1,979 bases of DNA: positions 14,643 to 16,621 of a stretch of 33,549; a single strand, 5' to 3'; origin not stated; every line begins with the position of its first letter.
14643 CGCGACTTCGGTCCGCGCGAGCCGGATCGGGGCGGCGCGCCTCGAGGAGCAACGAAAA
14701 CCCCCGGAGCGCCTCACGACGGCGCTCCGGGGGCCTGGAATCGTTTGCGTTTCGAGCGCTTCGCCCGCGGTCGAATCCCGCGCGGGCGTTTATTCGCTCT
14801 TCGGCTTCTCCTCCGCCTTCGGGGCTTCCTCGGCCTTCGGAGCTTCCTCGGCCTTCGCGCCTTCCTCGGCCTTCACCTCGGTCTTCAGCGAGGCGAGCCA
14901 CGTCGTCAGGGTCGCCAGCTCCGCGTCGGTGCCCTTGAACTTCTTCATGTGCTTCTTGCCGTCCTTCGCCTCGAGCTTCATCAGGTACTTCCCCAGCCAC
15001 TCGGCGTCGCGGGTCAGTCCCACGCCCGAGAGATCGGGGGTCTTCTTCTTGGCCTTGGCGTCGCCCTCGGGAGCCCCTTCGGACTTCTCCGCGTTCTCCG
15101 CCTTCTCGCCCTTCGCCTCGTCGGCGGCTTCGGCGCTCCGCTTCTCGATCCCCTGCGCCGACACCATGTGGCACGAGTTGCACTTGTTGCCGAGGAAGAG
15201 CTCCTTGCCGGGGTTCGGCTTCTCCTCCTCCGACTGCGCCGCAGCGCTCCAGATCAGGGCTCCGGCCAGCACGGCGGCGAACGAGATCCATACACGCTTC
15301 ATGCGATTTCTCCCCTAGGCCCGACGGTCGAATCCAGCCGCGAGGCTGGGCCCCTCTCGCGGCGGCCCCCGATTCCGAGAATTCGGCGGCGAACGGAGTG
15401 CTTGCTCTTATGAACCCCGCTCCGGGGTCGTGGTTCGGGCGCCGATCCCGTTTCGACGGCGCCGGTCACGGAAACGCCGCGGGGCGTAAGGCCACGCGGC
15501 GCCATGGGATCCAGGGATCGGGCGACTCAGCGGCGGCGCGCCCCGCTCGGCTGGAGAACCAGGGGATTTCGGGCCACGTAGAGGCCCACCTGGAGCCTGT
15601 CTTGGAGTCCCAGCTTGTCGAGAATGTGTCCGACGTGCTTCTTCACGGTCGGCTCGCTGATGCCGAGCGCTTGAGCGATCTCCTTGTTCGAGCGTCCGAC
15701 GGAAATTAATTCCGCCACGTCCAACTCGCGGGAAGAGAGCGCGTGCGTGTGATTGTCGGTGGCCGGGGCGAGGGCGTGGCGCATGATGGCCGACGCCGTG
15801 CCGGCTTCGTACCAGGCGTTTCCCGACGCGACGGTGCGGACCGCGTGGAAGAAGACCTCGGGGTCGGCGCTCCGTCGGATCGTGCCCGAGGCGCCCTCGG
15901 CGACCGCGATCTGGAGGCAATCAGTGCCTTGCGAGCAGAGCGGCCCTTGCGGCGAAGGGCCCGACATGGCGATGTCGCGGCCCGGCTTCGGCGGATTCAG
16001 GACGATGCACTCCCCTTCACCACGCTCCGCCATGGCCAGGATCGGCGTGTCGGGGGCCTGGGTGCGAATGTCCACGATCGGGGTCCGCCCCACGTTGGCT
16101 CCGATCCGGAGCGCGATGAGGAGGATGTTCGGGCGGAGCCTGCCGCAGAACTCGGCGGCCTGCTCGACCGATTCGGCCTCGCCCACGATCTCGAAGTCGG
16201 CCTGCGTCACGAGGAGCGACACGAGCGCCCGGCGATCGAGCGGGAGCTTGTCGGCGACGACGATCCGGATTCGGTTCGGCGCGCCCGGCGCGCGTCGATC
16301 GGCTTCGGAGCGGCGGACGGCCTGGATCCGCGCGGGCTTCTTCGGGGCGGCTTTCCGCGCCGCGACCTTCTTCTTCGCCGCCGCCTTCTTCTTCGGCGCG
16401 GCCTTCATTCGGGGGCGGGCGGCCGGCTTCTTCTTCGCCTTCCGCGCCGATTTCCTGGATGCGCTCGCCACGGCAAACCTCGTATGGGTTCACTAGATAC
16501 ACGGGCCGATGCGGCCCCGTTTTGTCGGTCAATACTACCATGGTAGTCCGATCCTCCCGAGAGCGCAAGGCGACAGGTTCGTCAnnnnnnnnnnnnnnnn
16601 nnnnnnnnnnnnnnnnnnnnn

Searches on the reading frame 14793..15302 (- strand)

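Call 103: search_protein_families(library=pfam, proteins=[window:14793-15302:-], max_evalue=0.001)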
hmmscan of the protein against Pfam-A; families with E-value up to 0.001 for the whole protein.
window:14793-15302:- (170 aa): 1 family
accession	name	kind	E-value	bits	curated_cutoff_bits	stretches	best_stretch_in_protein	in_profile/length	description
PF00034.26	Cytochrom_C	-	1.4e-08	36.4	21.3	1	31-140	3-90/90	Cytochrome c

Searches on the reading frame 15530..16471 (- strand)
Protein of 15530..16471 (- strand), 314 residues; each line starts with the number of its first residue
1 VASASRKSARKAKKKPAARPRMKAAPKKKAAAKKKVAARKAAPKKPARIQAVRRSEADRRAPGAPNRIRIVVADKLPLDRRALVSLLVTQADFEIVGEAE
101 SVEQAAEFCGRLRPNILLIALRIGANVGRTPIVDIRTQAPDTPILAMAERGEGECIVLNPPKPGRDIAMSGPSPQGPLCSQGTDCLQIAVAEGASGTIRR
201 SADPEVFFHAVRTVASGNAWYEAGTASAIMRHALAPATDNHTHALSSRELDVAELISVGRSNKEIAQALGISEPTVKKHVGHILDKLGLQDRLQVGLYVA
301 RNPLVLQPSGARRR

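Call 11: search_protein_families(library=pfam, proteins=[window:15530-16471:-], max_evalue=0.01)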
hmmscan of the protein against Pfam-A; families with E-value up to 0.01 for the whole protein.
window:15530-16471:- (314 aa): 8 families
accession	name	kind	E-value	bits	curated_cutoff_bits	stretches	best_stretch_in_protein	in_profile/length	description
PF00196.25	GerE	-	5.6e-16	58.4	23.5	1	244-295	2-53/57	Bacterial regulatory proteins, luxR family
PF08281.18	Sigma70_r4_2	-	1.7e-05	24.8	25.7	1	259-286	26-53/54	Sigma-70, region 4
PF00072.30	Response_reg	-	2.9e-05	24.6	30.2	1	70-152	1-81/111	Response regulator receiver domain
PF13384.12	HTH_23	-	9.8e-05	22.5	24.6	1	250-278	8-36/50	Homeodomain-like domain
PF13412.12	HTH_24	-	0.00075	19.5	21.9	1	261-280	19-38/48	Winged helix-turn-helix DNA-binding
PF04545.22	Sigma70_r4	-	0.005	16.8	24.1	0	259-287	20-48/50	Sigma-70, region 4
PF09862.15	DUF2089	-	0.0051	16.9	33.4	1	263-289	20-46/47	Domain of unknown function (DUF2089)-HTH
PF21476.4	PF0610-like_N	-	0.0066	17.1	33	0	262-283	17-38/50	PF0610-like, N-terminal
